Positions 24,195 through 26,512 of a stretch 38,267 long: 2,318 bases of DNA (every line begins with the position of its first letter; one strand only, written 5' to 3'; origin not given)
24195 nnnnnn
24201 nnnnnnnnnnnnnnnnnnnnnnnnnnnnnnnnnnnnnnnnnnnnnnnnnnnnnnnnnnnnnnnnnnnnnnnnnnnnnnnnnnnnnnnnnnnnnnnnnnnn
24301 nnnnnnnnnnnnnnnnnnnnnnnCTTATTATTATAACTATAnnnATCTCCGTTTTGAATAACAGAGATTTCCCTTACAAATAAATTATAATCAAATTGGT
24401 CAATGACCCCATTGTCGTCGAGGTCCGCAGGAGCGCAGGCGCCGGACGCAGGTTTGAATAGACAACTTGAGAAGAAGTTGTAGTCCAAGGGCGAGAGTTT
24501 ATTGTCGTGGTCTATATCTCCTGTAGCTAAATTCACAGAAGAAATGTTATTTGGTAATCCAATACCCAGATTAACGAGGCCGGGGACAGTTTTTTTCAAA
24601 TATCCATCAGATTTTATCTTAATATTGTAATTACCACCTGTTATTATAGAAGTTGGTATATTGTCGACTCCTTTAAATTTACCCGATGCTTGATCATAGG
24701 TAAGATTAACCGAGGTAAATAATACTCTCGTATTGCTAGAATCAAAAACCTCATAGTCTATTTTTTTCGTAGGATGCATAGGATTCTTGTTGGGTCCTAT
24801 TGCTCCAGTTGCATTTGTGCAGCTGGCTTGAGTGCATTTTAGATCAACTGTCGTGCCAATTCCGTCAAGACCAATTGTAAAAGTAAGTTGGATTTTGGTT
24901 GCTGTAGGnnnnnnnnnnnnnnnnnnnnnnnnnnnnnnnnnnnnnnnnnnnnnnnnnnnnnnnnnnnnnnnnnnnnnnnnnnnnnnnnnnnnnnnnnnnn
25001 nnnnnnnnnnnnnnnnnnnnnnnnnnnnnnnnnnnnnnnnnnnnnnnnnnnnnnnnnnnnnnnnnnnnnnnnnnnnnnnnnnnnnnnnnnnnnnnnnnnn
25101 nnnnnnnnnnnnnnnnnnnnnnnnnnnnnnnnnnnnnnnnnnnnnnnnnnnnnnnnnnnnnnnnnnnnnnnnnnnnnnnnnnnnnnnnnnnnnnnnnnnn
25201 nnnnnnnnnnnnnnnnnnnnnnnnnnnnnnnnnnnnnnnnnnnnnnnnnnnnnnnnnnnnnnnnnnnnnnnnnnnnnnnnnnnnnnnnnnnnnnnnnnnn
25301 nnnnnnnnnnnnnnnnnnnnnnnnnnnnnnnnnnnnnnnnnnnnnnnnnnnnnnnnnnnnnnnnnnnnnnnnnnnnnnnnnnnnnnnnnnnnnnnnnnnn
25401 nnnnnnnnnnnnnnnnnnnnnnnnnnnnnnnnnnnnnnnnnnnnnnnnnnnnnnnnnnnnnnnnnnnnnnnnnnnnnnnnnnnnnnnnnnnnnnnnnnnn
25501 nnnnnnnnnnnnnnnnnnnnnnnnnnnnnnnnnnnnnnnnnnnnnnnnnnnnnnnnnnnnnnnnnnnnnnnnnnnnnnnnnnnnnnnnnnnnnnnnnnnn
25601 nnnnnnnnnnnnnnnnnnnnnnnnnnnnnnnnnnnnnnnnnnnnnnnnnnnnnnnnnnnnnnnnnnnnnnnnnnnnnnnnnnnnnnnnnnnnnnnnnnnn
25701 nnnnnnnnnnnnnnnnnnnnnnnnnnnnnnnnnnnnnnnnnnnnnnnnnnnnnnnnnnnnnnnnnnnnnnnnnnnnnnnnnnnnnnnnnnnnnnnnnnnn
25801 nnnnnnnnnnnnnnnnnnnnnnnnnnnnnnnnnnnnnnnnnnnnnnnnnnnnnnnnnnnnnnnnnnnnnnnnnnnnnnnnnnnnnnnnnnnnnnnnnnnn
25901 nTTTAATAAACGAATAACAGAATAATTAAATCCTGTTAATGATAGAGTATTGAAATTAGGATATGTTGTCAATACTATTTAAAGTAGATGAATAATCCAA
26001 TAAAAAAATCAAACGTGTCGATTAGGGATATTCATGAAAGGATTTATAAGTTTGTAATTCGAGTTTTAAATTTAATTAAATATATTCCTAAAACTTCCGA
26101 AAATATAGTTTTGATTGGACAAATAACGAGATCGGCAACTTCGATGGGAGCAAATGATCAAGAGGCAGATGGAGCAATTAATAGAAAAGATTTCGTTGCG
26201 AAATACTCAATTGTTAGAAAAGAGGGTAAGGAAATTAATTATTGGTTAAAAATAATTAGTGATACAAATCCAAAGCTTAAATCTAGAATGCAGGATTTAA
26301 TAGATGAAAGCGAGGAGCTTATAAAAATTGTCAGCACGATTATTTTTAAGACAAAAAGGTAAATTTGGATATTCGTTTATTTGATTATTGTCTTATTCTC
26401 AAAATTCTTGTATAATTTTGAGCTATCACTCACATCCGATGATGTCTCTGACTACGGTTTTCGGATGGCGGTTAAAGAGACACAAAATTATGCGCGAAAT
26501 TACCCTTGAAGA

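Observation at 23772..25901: Adjacent cohesin-like and dockerin-like genes: a self-contained two-gene surface-display module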

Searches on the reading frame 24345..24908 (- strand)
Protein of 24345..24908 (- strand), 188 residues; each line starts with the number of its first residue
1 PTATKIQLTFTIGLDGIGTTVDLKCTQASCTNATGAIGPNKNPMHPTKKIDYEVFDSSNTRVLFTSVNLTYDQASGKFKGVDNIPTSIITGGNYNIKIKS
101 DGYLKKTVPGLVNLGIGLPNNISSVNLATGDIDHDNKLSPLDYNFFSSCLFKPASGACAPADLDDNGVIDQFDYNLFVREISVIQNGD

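Call 63: find_homologous_proteins(query=A4, max_evalue=0.00001)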
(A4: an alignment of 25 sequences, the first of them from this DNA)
Query A4 (25 sequences) (188 aa, profile of the alignment): 7 proteins with E <= 0.00001 among 3458 candidates.
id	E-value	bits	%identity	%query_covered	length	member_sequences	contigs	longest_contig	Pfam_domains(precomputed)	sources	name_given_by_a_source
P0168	7.2e-62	227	45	96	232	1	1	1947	-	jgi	jgi:hypothetical protein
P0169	6.8e-59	217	42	96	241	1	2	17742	-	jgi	jgi:hypothetical protein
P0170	7.2e-54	200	42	99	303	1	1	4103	-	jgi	jgi:hypothetical protein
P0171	4.9e-47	178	32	100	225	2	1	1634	-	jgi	jgi:hypothetical protein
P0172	5.8e-47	178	39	96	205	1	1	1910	-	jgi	jgi:hypothetical protein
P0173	5.4e-45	172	35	96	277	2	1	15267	-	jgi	jgi:hypothetical protein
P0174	2.6e-28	117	32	79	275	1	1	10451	-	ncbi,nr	ncbi:MAG TPA: hypothetical protein VLG12_00620, partial [Candidatus Saccharimonadales bacterium]|nr:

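Call 69: search_protein_representatives(protein=window:24345-24908:-)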
Query: 188 residues. Proteins with E-value up to 0.001 (for the whole library): 1821; up to 1e-10: 1125; up to 1e-30: 14. The best 150 are listed.
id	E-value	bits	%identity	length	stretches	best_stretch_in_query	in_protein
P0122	6.9e-117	404.4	97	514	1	1-188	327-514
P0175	5.0e-44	166.8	52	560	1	8-188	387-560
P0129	6.5e-42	160.0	48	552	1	6-188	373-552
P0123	3.7e-37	144.4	49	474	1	5-186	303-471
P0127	8.3e-35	136.8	44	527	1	8-188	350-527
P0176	1.2e-34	136.3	52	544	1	9-188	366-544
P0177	5.6e-34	134.1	51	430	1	7-188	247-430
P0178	6.3e-34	133.9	53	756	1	9-188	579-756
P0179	9.0e-34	133.4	50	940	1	9-188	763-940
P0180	2.7e-33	131.8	52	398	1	9-188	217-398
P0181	9.5e-33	130.1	50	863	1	9-188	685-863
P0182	1.1e-31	126.6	48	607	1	8-188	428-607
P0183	2.1e-31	125.7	49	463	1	7-188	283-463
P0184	6.7e-31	124.0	51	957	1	9-187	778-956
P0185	1.6e-30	122.8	46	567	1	7-188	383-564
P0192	2.3e-28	115.8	46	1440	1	7-183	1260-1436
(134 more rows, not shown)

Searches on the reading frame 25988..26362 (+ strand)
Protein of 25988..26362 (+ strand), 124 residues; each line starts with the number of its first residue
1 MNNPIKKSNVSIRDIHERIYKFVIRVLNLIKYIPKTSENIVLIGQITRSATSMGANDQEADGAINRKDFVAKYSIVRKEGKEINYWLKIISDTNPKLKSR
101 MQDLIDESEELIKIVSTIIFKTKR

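Call 3: search_protein_families(library=pfam, proteins=[window:25988-26362:+], max_evalue=1)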
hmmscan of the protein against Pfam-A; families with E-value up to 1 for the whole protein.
window:25988-26362:+ (124 aa): 2 families
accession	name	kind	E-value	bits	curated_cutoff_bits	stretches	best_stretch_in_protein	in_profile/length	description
PF05635.17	23S_rRNA_IVP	-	8.5e-17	61.7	33.8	1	15-115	5-104/106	23S rRNA-intervening sequence protein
PF15315.11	FRG2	-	0.014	16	27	1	4-47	112-156/183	Facioscapulohumeral muscular dystrophy candidate 2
